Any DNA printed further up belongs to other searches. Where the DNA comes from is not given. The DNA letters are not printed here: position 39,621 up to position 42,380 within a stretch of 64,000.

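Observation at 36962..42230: Tandem long RelA/SpoT homologues with reciprocal motif decay (RelA-like plus SpoT-like pair)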

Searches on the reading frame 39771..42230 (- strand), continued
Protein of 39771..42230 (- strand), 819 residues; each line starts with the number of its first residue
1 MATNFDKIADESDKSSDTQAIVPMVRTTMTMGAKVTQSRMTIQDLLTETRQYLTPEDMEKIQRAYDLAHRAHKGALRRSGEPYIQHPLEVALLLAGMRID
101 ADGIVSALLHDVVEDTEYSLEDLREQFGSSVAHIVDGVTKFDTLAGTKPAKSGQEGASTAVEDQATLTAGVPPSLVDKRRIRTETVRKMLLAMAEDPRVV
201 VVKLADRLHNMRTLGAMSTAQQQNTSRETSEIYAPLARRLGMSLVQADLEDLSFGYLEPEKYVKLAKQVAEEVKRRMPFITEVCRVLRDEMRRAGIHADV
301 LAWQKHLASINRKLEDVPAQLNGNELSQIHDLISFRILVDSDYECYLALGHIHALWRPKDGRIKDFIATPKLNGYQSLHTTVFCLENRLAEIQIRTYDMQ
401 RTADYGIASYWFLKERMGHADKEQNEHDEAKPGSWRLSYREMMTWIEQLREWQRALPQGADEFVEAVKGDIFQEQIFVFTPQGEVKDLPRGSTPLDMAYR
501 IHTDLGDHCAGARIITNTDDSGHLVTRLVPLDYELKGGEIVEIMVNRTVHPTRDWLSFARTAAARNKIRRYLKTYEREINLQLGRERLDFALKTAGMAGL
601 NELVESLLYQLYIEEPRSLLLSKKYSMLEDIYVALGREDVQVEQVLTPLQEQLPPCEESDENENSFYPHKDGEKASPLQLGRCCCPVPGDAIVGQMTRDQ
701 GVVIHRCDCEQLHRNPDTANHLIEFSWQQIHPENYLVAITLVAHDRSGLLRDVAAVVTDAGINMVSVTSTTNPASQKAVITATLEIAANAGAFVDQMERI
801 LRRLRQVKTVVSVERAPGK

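Call 22: find_homologous_proteins(query=window:39771-42230:-, max_evalue=1e-20)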
Query window:39771-42230:- (819 aa): 8000 proteins with E <= 1e-20 among 8000 candidates; the best 120 are listed.
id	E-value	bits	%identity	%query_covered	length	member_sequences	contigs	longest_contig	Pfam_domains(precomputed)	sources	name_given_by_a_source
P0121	0.0e+0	1853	100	100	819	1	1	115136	PF04607.24,PF13328.13,PF02824.28,PF01966.29,PF13291.13,PF01842.32,PF28438.1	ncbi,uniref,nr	ncbi:RelA/SpoT family protein [Dictyobacter arantiisoli]|uniref:(P)ppGpp synthetase n=1 Tax=Dictyoba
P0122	0.0e+0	1530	83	100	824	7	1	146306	PF04607.24,PF13328.13,PF02824.28,PF01966.29,PF13291.13,PF28438.1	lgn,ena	-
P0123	0.0e+0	1504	82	100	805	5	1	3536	PF04607.24,PF13328.13,PF19296.6,PF02824.28,PF01966.29,PF13291.13,PF01842.32,PF28438.1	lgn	-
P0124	0.0e+0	1502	82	100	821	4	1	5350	PF04607.24,PF13328.13,PF02824.28,PF01966.29,PF13291.13,PF01842.32,PF28438.1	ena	-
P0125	0.0e+0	1496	82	100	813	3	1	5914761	PF04607.24,PF13328.13,PF02824.28,PF01966.29,PF13291.13,PF01842.32,PF28438.1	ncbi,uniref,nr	ncbi:(p)ppGpp synthetase [Dictyobacter sp. S3.2.2.5]|uniref:(P)ppGpp synthetase n=1 Tax=Dictyobacter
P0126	0.0e+0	1442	83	95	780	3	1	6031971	PF04607.24,PF13328.13,PF02824.28,PF01966.29,PF13291.13,PF01842.32,PF28438.1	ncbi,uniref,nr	ncbi:(p)ppGpp synthetase [Dictyobacter kobayashii]|uniref:(P)ppGpp synthetase n=2 Tax=Dictyobacter k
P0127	0.0e+0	1413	77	100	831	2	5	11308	PF04607.24,PF13328.13,PF02824.28,PF01966.29,PF13291.13,PF01842.32,PF28438.1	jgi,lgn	jgi:GTP pyrophosphokinase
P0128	0.0e+0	1407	77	100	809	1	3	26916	PF04607.24,PF13328.13,PF02824.28,PF01966.29,PF13291.13,PF01842.32,PF28438.1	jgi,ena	-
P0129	0.0e+0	1397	76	100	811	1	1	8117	PF04607.24,PF13328.13,PF19296.6,PF02824.28,PF01966.29,PF13291.13,PF01842.32,PF28438.1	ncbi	-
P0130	0.0e+0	1396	77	100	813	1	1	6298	PF04607.24,PF13328.13,PF02824.28,PF01966.29,PF13291.13,PF01842.32,PF28438.1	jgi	jgi:GTP pyrophosphokinase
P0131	0.0e+0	1378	76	100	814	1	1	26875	PF04607.24,PF13328.13,PF02824.28,PF01966.29,PF13291.13,PF01842.32,PF28438.1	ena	-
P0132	0.0e+0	1364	75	100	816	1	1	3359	PF04607.24,PF13328.13,PF02824.28,PF01966.29,PF13291.13,PF01842.32,PF28438.1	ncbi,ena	-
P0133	0.0e+0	1359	75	100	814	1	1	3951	PF04607.24,PF13328.13,PF19296.6,PF02824.28,PF01966.29,PF13291.13,PF01842.32,PF28438.1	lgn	-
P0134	0.0e+0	1357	75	100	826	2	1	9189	PF04607.24,PF13328.13,PF02824.28,PF01966.29,PF13291.13,PF01842.32,PF28438.1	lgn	-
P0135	0.0e+0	1350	74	100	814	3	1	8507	PF04607.24,PF13328.13,PF19296.6,PF02824.28,PF01966.29,PF13291.13,PF01842.32,PF28438.1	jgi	-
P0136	0.0e+0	1346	77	97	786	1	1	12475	PF04607.24,PF13328.13,PF02824.28,PF01966.29,PF13291.13,PF01842.32,PF28438.1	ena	-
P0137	0.0e+0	1345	75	100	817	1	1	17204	PF04607.24,PF13328.13,PF02824.28,PF01966.29,PF13291.13,PF01842.32,PF28438.1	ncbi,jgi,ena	-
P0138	0.0e+0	1340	77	97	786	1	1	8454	PF04607.24,PF13328.13,PF02824.28,PF01966.29,PF13291.13,PF01842.32,PF28438.1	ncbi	-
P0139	0.0e+0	1336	74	100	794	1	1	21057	PF04607.24,PF13328.13,PF02824.28,PF01966.29,PF13291.13,PF01842.32,PF28438.1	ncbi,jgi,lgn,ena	-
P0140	0.0e+0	1336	74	100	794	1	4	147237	PF04607.24,PF13328.13,PF02824.28,PF01966.29,PF13291.13,PF01842.32,PF28438.1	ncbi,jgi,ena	-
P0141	0.0e+0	1334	74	100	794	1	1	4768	PF04607.24,PF13328.13,PF02824.28,PF01966.29,PF13291.13,PF01842.32,PF28438.1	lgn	-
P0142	0.0e+0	1334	74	100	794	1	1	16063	PF04607.24,PF13328.13,PF02824.28,PF01966.29,PF13291.13,PF01842.32,PF28438.1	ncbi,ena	-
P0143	0.0e+0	1309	73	100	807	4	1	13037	PF04607.24,PF13328.13,PF02824.28,PF01966.29,PF13291.13,PF01842.32,PF28438.1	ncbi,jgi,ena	-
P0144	0.0e+0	1306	72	100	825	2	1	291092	PF04607.24,PF13328.13,PF02824.28,PF01966.29,PF13291.13,PF01842.32,PF28438.1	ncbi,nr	ncbi:MAG TPA: RelA/SpoT family protein [Dictyobacter sp.]|nr:RelA/SpoT family protein [Dictyobacter 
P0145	0.0e+0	1303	75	97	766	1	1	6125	PF04607.24,PF13328.13,PF02824.28,PF01966.29,PF13291.13,PF01842.32,PF28438.1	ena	-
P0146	0.0e+0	1298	72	96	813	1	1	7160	PF04607.24,PF13328.13,PF02824.28,PF01966.29,PF13291.13,PF01842.32,PF28438.1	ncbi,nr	ncbi:MAG TPA: bifunctional (p)ppGpp synthetase/guanosine-3',5'-bis(diphosphate) 3'-pyrophosphohydrol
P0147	0.0e+0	1297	72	96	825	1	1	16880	PF04607.24,PF13328.13,PF02824.28,PF01966.29,PF13291.13,PF01842.32,PF28438.1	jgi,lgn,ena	-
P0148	0.0e+0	1295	71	100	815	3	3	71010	PF04607.24,PF13328.13,PF02824.28,PF01966.29,PF13291.13,PF01842.32,PF28438.1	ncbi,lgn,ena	-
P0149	0.0e+0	1295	73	97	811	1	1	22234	PF04607.24,PF13328.13,PF02824.28,PF01966.29,PF13291.13,PF01842.32,PF28438.1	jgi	jgi:GTP diphosphokinase / guanosine-3',5'-bis(diphosphate) 3'-diphosphatase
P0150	0.0e+0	1293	72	100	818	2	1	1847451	PF04607.24,PF13328.13,PF02824.28,PF01966.29,PF13291.13,PF28438.1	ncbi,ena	-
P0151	0.0e+0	1288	71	100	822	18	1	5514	PF04607.24,PF13328.13,PF02824.28,PF01966.29,PF13291.13,PF01842.32,PF28438.1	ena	-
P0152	0.0e+0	1284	71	100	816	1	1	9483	PF04607.24,PF13328.13,PF02824.28,PF01966.29,PF13291.13,PF01842.32,PF28438.1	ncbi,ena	-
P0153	0.0e+0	1282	72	100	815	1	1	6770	PF04607.24,PF13328.13,PF02824.28,PF01966.29,PF13291.13,PF01842.32,PF28438.1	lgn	-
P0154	0.0e+0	1279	75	95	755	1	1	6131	PF04607.24,PF13328.13,PF02824.28,PF01966.29,PF13291.13,PF01842.32,PF28438.1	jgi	jgi:GTP pyrophosphokinase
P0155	0.0e+0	1277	73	96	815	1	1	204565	PF04607.24,PF13328.13,PF19296.6,PF02824.28,PF01966.29,PF13291.13,PF01842.32,PF28438.1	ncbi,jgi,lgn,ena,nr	ncbi:MAG TPA: RelA/SpoT family protein [Ktedonobacteraceae bacterium]|nr:RelA/SpoT family protein [K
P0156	0.0e+0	1277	71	100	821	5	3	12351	PF04607.24,PF13328.13,PF02824.28,PF01966.29,PF13291.13,PF01842.32,PF28438.1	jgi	jgi:GTP pyrophosphokinase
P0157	0.0e+0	1275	71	99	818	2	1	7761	PF04607.24,PF13328.13,PF19296.6,PF02824.28,PF01966.29,PF13291.13,PF01842.32,PF28438.1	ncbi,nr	ncbi:MAG TPA: RelA/SpoT family protein [Ktedonobacteraceae bacterium]|nr:RelA/SpoT family protein [K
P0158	0.0e+0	1274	71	99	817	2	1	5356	PF04607.24,PF13328.13,PF19296.6,PF02824.28,PF01966.29,PF13291.13,PF01842.32,PF28438.1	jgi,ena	-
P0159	0.0e+0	1273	70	100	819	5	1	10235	PF04607.24,PF13328.13,PF02824.28,PF01966.29,PF13291.13,PF01842.32,PF28438.1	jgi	-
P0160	0.0e+0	1273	74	95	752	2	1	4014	PF04607.24,PF13328.13,PF02824.28,PF01966.29,PF13291.13,PF01842.32,PF28438.1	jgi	jgi:GTP pyrophosphokinase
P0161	0.0e+0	1270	71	100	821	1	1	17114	PF04607.24,PF13328.13,PF02824.28,PF01966.29,PF13291.13,PF01842.32,PF28438.1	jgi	jgi:GTP diphosphokinase / guanosine-3',5'-bis(diphosphate) 3'-diphosphatase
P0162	0.0e+0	1270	71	96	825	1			PF04607.24,PF13328.13,PF02824.28,PF01966.29,PF13291.13,PF01842.32,PF28438.1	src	-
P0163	0.0e+0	1270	71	100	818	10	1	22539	PF04607.24,PF13328.13,PF02824.28,PF01966.29,PF13291.13,PF01842.32,PF28438.1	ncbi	-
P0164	0.0e+0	1264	70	100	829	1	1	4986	PF04607.24,PF13328.13,PF02824.28,PF01966.29,PF13291.13,PF01842.32,PF28438.1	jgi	jgi:GTP pyrophosphokinase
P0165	0.0e+0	1264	70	100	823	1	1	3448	PF04607.24,PF13328.13,PF02824.28,PF01966.29,PF13291.13,PF01842.32,PF28438.1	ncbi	-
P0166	0.0e+0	1263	72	97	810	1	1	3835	PF04607.24,PF13328.13,PF02824.28,PF01966.29,PF13291.13,PF01842.32,PF28438.1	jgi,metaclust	metaclust:\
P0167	0.0e+0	1260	70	100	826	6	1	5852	PF04607.24,PF13328.13,PF02824.28,PF01966.29,PF13291.13,PF01842.32,PF28438.1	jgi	-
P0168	0.0e+0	1259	70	100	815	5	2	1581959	PF04607.24,PF13328.13,PF02824.28,PF01966.29,PF13291.13,PF01842.32,PF28438.1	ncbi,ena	-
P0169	0.0e+0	1258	70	100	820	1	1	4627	PF04607.24,PF13328.13,PF02824.28,PF01966.29,PF13291.13,PF01842.32,PF28438.1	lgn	-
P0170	0.0e+0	1258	70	100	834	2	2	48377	PF04607.24,PF13328.13,PF02824.28,PF01966.29,PF22629.3,PF13291.13,PF01842.32,PF28438.1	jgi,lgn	jgi:GTP diphosphokinase / guanosine-3',5'-bis(diphosphate) 3'-diphosphatase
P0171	0.0e+0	1258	71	100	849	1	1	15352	PF04607.24,PF13328.13,PF02824.28,PF01966.29,PF13291.13,PF01842.32,PF28438.1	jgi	jgi:GTP pyrophosphokinase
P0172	0.0e+0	1256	70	99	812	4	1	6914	PF04607.24,PF13328.13,PF02824.28,PF01966.29,PF13291.13,PF01842.32,PF28438.1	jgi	jgi:guanosine-3',5'-bis(diphosphate) 3'-pyrophosphohydrolase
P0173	0.0e+0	1252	70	100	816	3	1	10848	PF04607.24,PF13328.13,PF02824.28,PF01966.29,PF13291.13,PF01842.32,PF28438.1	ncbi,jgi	ncbi:MAG TPA: bifunctional (p)ppGpp synthetase/guanosine-3',5'-bis(diphosphate) 3'-pyrophosphohydrol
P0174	0.0e+0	1252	68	100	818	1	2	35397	PF04607.24,PF13328.13,PF19296.6,PF02824.28,PF01966.29,PF13291.13,PF01842.32,PF28438.1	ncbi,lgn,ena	-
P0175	0.0e+0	1252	70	100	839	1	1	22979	PF04607.24,PF13328.13,PF02824.28,PF01966.29,PF13291.13,PF01842.32,PF28438.1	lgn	-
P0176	0.0e+0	1251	70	100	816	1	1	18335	PF04607.24,PF13328.13,PF02824.28,PF01966.29,PF13291.13,PF01842.32,PF28438.1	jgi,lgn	jgi:guanosine-3',5'-bis(diphosphate) 3'-pyrophosphohydrolase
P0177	0.0e+0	1251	70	100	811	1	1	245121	PF04607.24,PF13328.13,PF02824.28,PF01966.29,PF13291.13,PF01842.32,PF28438.1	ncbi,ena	-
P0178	0.0e+0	1250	71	99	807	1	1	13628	PF04607.24,PF13328.13,PF02824.28,PF01966.29,PF13291.13,PF01842.32,PF28438.1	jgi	jgi:GTP pyrophosphokinase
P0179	0.0e+0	1249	70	100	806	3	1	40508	PF04607.24,PF13328.13,PF19296.6,PF02824.28,PF01966.29,PF22629.3,PF13291.13,PF01842.32,PF28438.1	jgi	jgi:guanosine-3',5'-bis(diphosphate) 3'-pyrophosphohydrolase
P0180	0.0e+0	1246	68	100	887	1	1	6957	PF04607.24,PF13328.13,PF02824.28,PF01966.29,PF13291.13,PF01842.32,PF28438.1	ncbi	-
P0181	0.0e+0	1244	70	100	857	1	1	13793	PF04607.24,PF13328.13,PF02824.28,PF01966.29,PF13291.13,PF01842.32,PF28438.1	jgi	jgi:GTP pyrophosphokinase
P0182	0.0e+0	1244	70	100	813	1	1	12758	PF04607.24,PF13328.13,PF02824.28,PF01966.29,PF13291.13,PF01842.32,PF28438.1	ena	-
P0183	0.0e+0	1244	71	100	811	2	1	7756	PF04607.24,PF13328.13,PF02824.28,PF01966.29,PF13291.13,PF28438.1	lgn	-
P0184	0.0e+0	1243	72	95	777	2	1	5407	PF04607.24,PF13328.13,PF02824.28,PF01966.29,PF13291.13,PF28438.1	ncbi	-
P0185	0.0e+0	1243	69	100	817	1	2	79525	PF04607.24,PF13328.13,PF02824.28,PF01966.29,PF13291.13,PF01842.32,PF28438.1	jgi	jgi:guanosine-3',5'-bis(diphosphate) 3'-pyrophosphohydrolase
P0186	0.0e+0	1242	70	100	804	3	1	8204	PF04607.24,PF13328.13,PF02824.28,PF01966.29,PF13291.13,PF01842.32,PF28438.1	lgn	-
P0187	0.0e+0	1242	71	100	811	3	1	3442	PF04607.24,PF13328.13,PF02824.28,PF01966.29,PF13291.13,PF28438.1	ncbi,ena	-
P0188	0.0e+0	1241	69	100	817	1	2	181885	PF04607.24,PF13328.13,PF02824.28,PF01966.29,PF13291.13,PF01842.32,PF28438.1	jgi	jgi:guanosine-3',5'-bis(diphosphate) 3'-pyrophosphohydrolase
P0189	0.0e+0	1241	69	100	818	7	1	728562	PF04607.24,PF13328.13,PF02824.28,PF01966.29,PF13291.13,PF01842.32,PF28438.1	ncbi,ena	-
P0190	0.0e+0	1239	70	100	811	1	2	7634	PF04607.24,PF13328.13,PF02824.28,PF01966.29,PF13291.13,PF28438.1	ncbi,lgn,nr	ncbi:MAG: bifunctional (p)ppGpp synthetase/guanosine-3',5'-bis(diphosphate) 3'-pyrophosphohydrolase 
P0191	0.0e+0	1238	70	100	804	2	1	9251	PF04607.24,PF13328.13,PF02824.28,PF01966.29,PF13291.13,PF01842.32,PF28438.1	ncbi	-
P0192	0.0e+0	1237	70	100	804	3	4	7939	PF04607.24,PF13328.13,PF02824.28,PF01966.29,PF13291.13,PF01842.32,PF28438.1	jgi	jgi:guanosine-3',5'-bis(diphosphate) 3'-pyrophosphohydrolase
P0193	0.0e+0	1236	70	100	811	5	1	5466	PF04607.24,PF13328.13,PF02824.28,PF01966.29,PF13291.13,PF01842.32,PF28438.1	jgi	-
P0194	0.0e+0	1233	72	95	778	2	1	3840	PF04607.24,PF13328.13,PF02824.28,PF01966.29,PF13291.13,PF01842.32,PF28438.1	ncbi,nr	ncbi:MAG TPA: RelA/SpoT family protein, partial [Ktedonobacteraceae bacterium]|nr:RelA/SpoT family p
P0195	0.0e+0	1233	67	100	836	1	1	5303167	PF04607.24,PF13328.13,PF02824.28,PF01966.29,PF13291.13,PF01842.32,PF28438.1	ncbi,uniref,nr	ncbi:RelA/SpoT family protein [Tengunoibacter tsumagoiensis]|uniref:(P)ppGpp synthetase n=1 Tax=Teng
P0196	0.0e+0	1231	69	100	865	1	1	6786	PF04607.24,PF13328.13,PF02824.28,PF01966.29,PF13291.13,PF01842.32,PF28438.1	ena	-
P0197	0.0e+0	1230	69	100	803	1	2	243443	PF04607.24,PF13328.13,PF02824.28,PF01966.29,PF13291.13,PF01842.32,PF28438.1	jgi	jgi:guanosine-3',5'-bis(diphosphate) 3'-pyrophosphohydrolase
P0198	0.0e+0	1228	71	95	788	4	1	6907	PF04607.24,PF13328.13,PF02824.28,PF01966.29,PF13291.13,PF01842.32,PF28438.1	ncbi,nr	ncbi:MAG: bifunctional (p)ppGpp synthetase/guanosine-3',5'-bis(diphosphate) 3'-pyrophosphohydrolase 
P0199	0.0e+0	1225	68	100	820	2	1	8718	PF04607.24,PF13328.13,PF02824.28,PF01966.29,PF13291.13,PF01842.32,PF28438.1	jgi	jgi:guanosine-3',5'-bis(diphosphate) 3'-pyrophosphohydrolase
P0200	0.0e+0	1223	69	100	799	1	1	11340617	PF04607.24,PF13328.13,PF02824.28,PF01966.29,PF13291.13,PF01842.32,PF28438.1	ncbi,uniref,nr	ncbi:bifunctional (p)ppGpp synthetase/guanosine-3',5'-bis(diphosphate) 3'-pyrophosphohydrolase [Kted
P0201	0.0e+0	1222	68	100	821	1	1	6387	PF04607.24,PF13328.13,PF02824.28,PF01966.29,PF22629.3,PF13291.13,PF01842.32,PF28438.1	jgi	jgi:GTP diphosphokinase / guanosine-3',5'-bis(diphosphate) 3'-diphosphatase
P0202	0.0e+0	1221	69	97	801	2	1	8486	PF04607.24,PF13328.13,PF02824.28,PF01966.29,PF22629.3,PF13291.13,PF01842.32,PF28438.1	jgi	jgi:guanosine-3',5'-bis(diphosphate) 3'-pyrophosphohydrolase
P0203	0.0e+0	1219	69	100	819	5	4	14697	PF04607.24,PF13328.13,PF02824.28,PF01966.29,PF13291.13,PF01842.32,PF28438.1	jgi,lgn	jgi:GTP pyrophosphokinase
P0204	0.0e+0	1219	70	97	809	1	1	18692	PF04607.24,PF13328.13,PF02824.28,PF01966.29,PF13291.13,PF01842.32,PF28438.1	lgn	-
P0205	0.0e+0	1219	69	100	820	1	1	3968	PF04607.24,PF13328.13,PF02824.28,PF01966.29,PF13291.13,PF01842.32,PF28438.1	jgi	jgi:guanosine-3',5'-bis(diphosphate) 3'-pyrophosphohydrolase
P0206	0.0e+0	1218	70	97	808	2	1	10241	PF04607.24,PF13328.13,PF02824.28,PF01966.29,PF13291.13,PF01842.32,PF28438.1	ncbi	ncbi:MAG TPA: RelA/SpoT family protein [Ktedonobacteraceae bacterium]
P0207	0.0e+0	1216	71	97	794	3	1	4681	PF04607.24,PF13328.13,PF02824.28,PF01966.29,PF13291.13,PF01842.32,PF28438.1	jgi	jgi:GTP diphosphokinase / guanosine-3',5'-bis(diphosphate) 3'-diphosphatase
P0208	0.0e+0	1215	71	95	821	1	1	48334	PF04607.24,PF13328.13,PF02824.28,PF01966.29,PF13291.13,PF01842.32,PF28438.1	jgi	jgi:guanosine-3',5'-bis(diphosphate) 3'-pyrophosphohydrolase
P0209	0.0e+0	1214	69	100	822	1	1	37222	PF04607.24,PF13328.13,PF02824.28,PF01966.29,PF22629.3,PF13291.13,PF01842.32,PF28438.1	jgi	jgi:guanosine-3',5'-bis(diphosphate) 3'-pyrophosphohydrolase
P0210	0.0e+0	1213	69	100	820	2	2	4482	PF04607.24,PF13328.13,PF02824.28,PF01966.29,PF13291.13,PF01842.32,PF28438.1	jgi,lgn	-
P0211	0.0e+0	1213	67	100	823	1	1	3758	PF04607.24,PF13328.13,PF02824.28,PF01966.29,PF13291.13,PF01842.32,PF28438.1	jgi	jgi:GTP pyrophosphokinase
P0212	0.0e+0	1212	71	97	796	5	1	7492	PF04607.24,PF13328.13,PF02824.28,PF01966.29,PF13291.13,PF01842.32,PF28438.1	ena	-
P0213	0.0e+0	1210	68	100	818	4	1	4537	PF04607.24,PF13328.13,PF02824.28,PF01966.29,PF13291.13,PF01842.32,PF28438.1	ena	-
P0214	0.0e+0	1209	69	100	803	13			PF04607.24,PF13328.13,PF02824.28,PF01966.29,PF13291.13,PF01842.32,PF28438.1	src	-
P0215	0.0e+0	1208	70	97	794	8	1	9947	PF04607.24,PF13328.13,PF02824.28,PF01966.29,PF13291.13,PF01842.32,PF28438.1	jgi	jgi:GTP diphosphokinase / guanosine-3',5'-bis(diphosphate) 3'-diphosphatase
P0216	0.0e+0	1207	67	100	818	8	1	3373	PF04607.24,PF13328.13,PF02824.28,PF01966.29,PF13291.13,PF01842.32,PF28438.1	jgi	jgi:GTP pyrophosphokinase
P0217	0.0e+0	1207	69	100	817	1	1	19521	PF04607.24,PF13328.13,PF02824.28,PF01966.29,PF13291.13,PF01842.32,PF28438.1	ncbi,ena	-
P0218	0.0e+0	1204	69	99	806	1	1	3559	PF04607.24,PF13328.13,PF02824.28,PF01966.29,PF13291.13,PF01842.32,PF28438.1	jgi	jgi:guanosine-3',5'-bis(diphosphate) 3'-pyrophosphohydrolase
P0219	0.0e+0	1204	69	95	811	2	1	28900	PF04607.24,PF13328.13,PF02824.28,PF01966.29,PF22629.3,PF13291.13,PF01842.32,PF28438.1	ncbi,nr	ncbi:MAG: bifunctional (p)ppGpp synthetase/guanosine-3',5'-bis(diphosphate) 3'-pyrophosphohydrolase 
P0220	0.0e+0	1203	68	100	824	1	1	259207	PF04607.24,PF13328.13,PF02824.28,PF01966.29,PF13291.13,PF01842.32,PF28438.1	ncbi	-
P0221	0.0e+0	1201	67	100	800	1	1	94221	PF04607.24,PF13328.13,PF02824.28,PF01966.29,PF13291.13,PF01842.32,PF28438.1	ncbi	-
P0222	0.0e+0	1199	68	100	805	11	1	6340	PF04607.24,PF13328.13,PF02824.28,PF01966.29,PF13291.13,PF01842.32,PF28438.1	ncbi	-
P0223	0.0e+0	1198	70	95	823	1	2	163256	PF04607.24,PF13328.13,PF02824.28,PF01966.29,PF13291.13,PF01842.32,PF28438.1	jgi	jgi:guanosine-3',5'-bis(diphosphate) 3'-pyrophosphohydrolase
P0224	0.0e+0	1197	69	100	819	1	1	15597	PF04607.24,PF13328.13,PF02824.28,PF01966.29,PF13291.13,PF01842.32,PF28438.1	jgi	jgi:GTP diphosphokinase / guanosine-3',5'-bis(diphosphate) 3'-diphosphatase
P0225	0.0e+0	1197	67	100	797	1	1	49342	PF04607.24,PF13328.13,PF19296.6,PF02824.28,PF01966.29,PF22629.3,PF13291.13,PF01842.32,PF28438.1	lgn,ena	-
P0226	0.0e+0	1195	68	100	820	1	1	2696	PF04607.24,PF13328.13,PF02824.28,PF01966.29,PF13291.13,PF01842.32,PF28438.1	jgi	jgi:GTP diphosphokinase / guanosine-3',5'-bis(diphosphate) 3'-diphosphatase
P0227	0.0e+0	1195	68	100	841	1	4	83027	PF04607.24,PF13328.13,PF19296.6,PF02824.28,PF01966.29,PF13291.13,PF01842.32,PF28438.1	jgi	jgi:guanosine-3',5'-bis(diphosphate) 3'-pyrophosphohydrolase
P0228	0.0e+0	1195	68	100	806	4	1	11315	PF04607.24,PF13328.13,PF02824.28,PF01966.29,PF13291.13,PF01842.32,PF28438.1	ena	-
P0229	0.0e+0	1195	68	100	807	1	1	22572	PF04607.24,PF13328.13,PF19296.6,PF02824.28,PF01966.29,PF13291.13,PF01842.32,PF28438.1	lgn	-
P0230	0.0e+0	1195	67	100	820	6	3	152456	PF04607.24,PF13328.13,PF19296.6,PF02824.28,PF01966.29,PF13291.13,PF01842.32,PF28438.1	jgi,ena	jgi:guanosine-3',5'-bis(diphosphate) 3'-pyrophosphohydrolase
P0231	0.0e+0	1194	68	100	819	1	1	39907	PF04607.24,PF13328.13,PF02824.28,PF01966.29,PF13291.13,PF01842.32,PF28438.1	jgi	jgi:guanosine-3',5'-bis(diphosphate) 3'-pyrophosphohydrolase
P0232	0.0e+0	1190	68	100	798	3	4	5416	PF04607.24,PF13328.13,PF02824.28,PF01966.29,PF22629.3,PF13291.13,PF01842.32,PF28438.1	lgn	-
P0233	0.0e+0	1185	68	100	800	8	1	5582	PF04607.24,PF13328.13,PF02824.28,PF01966.29,PF13291.13,PF01842.32,PF28438.1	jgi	jgi:guanosine-3',5'-bis(diphosphate) 3'-pyrophosphohydrolase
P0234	0.0e+0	1182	67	100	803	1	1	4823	PF04607.24,PF13328.13,PF19296.6,PF02824.28,PF01966.29,PF13291.13,PF01842.32,PF28438.1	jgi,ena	jgi:GTP diphosphokinase / guanosine-3',5'-bis(diphosphate) 3'-diphosphatase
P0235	0.0e+0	1181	67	100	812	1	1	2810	PF04607.24,PF13328.13,PF02824.28,PF01966.29,PF13291.13,PF01842.32,PF28438.1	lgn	-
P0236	0.0e+0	1180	67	100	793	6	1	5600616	PF04607.24,PF13328.13,PF02824.28,PF01966.29,PF13291.13,PF01842.32,PF28438.1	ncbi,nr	ncbi:RelA/SpoT family protein [Thermosporothrix hazakensis]|nr:bifunctional (p)ppGpp synthetase/guan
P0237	0.0e+0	1178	66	100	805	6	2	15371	PF04607.24,PF13328.13,PF02824.28,PF01966.29,PF13291.13,PF01842.32,PF28438.1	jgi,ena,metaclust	metaclust:\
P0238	0.0e+0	1172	70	95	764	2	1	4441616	PF04607.24,PF13328.13,PF02824.28,PF01966.29,PF13291.13,PF01842.32,PF28438.1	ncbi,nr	ncbi:RelA/SpoT family protein [Ktedonospora formicarum]|nr:RelA/SpoT family protein [Ktedonospora fo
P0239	0.0e+0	1171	68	95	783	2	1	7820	PF04607.24,PF13328.13,PF02824.28,PF01966.29,PF13291.13,PF01842.32,PF28438.1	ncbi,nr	ncbi:MAG TPA: bifunctional (p)ppGpp synthetase/guanosine-3',5'-bis(diphosphate) 3'-pyrophosphohydrol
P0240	0.0e+0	1170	69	94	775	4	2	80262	PF04607.24,PF13328.13,PF02824.28,PF01966.29,PF13291.13,PF28438.1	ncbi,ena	-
